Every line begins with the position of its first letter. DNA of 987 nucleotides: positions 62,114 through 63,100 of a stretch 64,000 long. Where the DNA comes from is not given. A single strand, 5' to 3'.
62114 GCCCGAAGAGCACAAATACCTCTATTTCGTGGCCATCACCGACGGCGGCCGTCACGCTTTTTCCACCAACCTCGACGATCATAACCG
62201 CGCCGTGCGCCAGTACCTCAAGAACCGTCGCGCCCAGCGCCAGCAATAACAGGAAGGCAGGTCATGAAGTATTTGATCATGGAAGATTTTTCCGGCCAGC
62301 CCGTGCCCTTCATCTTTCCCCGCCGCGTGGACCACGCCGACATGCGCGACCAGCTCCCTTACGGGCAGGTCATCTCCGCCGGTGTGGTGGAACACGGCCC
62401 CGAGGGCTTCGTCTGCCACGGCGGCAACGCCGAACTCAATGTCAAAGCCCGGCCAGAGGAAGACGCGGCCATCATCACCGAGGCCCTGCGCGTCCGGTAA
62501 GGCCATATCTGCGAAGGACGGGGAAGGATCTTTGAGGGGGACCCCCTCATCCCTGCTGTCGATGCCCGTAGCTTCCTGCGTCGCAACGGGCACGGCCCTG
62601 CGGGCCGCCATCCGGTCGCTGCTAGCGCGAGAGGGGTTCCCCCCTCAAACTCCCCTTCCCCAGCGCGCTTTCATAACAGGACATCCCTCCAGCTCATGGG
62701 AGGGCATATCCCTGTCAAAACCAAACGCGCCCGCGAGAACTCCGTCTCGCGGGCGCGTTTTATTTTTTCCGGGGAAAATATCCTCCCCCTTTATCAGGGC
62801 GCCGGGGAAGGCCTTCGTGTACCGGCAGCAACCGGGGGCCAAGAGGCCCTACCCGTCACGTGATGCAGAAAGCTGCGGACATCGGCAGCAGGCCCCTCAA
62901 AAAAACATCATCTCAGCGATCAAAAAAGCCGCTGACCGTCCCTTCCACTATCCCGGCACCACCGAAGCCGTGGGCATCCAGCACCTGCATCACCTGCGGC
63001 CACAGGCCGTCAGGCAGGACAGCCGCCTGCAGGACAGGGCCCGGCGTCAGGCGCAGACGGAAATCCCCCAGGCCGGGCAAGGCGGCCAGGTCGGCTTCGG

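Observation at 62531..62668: Long and short versions of the same element: a conserved ~70-80 nt core sits inside the inverted-repeat arms in copies E, F and G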

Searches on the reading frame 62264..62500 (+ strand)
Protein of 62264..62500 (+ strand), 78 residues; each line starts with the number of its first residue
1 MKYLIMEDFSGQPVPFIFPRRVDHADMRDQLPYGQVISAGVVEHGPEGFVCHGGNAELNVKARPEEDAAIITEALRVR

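Call 40: find_encoding_contigs(protein=window:62264-62500:+, flank=1500, max_places=10)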
Protein window:62264-62500:+ (78 aa): 25 contigs read that carry it; 10 places shown.
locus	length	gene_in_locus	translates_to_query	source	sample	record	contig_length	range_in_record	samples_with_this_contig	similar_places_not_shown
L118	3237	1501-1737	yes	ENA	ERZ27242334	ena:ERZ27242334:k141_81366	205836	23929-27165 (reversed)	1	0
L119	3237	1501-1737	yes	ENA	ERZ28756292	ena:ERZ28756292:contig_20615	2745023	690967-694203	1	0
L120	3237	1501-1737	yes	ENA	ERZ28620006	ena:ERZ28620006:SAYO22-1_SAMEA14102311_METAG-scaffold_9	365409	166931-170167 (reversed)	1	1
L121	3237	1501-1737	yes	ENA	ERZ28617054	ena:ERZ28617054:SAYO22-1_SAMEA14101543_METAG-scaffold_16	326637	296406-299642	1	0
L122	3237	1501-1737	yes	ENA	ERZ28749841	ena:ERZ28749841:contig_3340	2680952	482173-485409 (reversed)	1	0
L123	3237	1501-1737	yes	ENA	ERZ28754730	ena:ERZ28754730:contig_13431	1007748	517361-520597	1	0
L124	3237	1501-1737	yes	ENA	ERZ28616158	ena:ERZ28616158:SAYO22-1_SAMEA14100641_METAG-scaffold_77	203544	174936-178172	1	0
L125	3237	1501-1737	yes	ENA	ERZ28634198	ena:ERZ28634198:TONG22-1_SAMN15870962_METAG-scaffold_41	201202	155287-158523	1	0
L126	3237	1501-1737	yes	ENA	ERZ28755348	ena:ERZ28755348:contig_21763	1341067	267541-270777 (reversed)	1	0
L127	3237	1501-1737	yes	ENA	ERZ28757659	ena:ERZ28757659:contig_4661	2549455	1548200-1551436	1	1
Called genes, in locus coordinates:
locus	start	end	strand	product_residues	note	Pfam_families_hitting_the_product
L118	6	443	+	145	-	PF03652:RuvX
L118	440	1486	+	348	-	PF02618:YceG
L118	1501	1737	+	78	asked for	-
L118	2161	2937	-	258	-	-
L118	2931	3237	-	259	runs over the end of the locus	PF00977:His_biosynth, PF01207:Dus (faint), PF03060:NMO (faint)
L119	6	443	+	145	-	PF03652:RuvX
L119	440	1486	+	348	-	PF02618:YceG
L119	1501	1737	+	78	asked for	-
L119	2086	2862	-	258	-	-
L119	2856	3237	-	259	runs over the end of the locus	PF00977:His_biosynth, PF01207:Dus (faint), PF03060:NMO (faint)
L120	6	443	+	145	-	PF03652:RuvX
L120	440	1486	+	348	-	PF02618:YceG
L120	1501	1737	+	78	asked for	-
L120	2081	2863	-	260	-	-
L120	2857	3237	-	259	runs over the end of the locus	PF00977:His_biosynth, PF01207:Dus (faint), PF03060:NMO (faint)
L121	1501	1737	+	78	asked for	-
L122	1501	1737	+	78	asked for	-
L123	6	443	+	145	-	PF03652:RuvX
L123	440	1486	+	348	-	PF02618:YceG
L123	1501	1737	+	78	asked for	-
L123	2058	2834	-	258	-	-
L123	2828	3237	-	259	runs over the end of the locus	PF00977:His_biosynth, PF01207:Dus (faint), PF03060:NMO (faint)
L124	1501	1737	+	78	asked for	-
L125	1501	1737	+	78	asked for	-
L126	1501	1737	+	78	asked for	-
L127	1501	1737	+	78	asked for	-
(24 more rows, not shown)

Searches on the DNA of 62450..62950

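Call 43: search_rna_families(source=window, start=62450, end=62950, threshold=evalue, max_evalue=10)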
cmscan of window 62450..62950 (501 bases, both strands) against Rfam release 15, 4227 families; matches with E-value up to 10: 14.
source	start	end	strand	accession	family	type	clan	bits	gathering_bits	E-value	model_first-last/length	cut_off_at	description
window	62717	62768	+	RF03751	mir-7445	Gene; miRNA;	-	30.5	79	0.0017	1-60/60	no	mir-7445 microRNA precursor family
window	62715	62766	-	RF03751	mir-7445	Gene; miRNA;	-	28.8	79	0.0045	1-60/60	no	mir-7445 microRNA precursor family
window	62674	62767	-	RF02628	Hrs1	Gene; sRNA;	-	20.5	56.4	0.14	1-74/74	no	Hfq-regulated sRNA 1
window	62705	62779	+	RF04062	MIR949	Gene; miRNA;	-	19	100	0.62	1-106/106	no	MIR949 microRNA precursor family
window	62623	62761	+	RF02344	ar14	Gene; sRNA;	-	18.6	58.8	0.28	1-123/123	no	Alphaproteobacterial ar14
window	62717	62765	-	RF04248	MIR7486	Gene; miRNA;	-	18.2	67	1.9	1-87/87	no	MIR7486 microRNA precursor family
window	62711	62773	+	RF04248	MIR7486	Gene; miRNA;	-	17.6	67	2.7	1-87/87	no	MIR7486 microRNA precursor family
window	62620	62671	-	RF01022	mir-611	Gene; miRNA;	-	16.1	90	1.4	1-65/65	no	mir-611 microRNA precursor family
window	62627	62768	+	RF01527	CrfA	Gene; sRNA;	-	16.1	38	1.6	1-136/136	no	Caulobacter sRNA CrfA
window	62724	62760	-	RF03401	mir-1323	Gene; miRNA;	-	14.5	98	4.9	1-73/73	no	mir-1323 microRNA precursor family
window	62678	62773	+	RF00519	suhB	Gene; sRNA;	CL00108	13.9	41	3.5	1-77/77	no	Makes More Granules Regulator RNA (mmgR)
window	62723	62760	-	RF02760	sR035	Gene; sRNA;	-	13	233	0.39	166-204/206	no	sR035 sRNA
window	62571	62661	-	RF02937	Clostridiales-2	Gene; sRNA;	-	12.4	58.6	5.6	1-82/82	no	Clostridiales-2 RNA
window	62527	62585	-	RF01144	sR17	Gene; snRNA; snoRNA; CD-box;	-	12.2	36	3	1-55/55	no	Small nucleolar RNA sR17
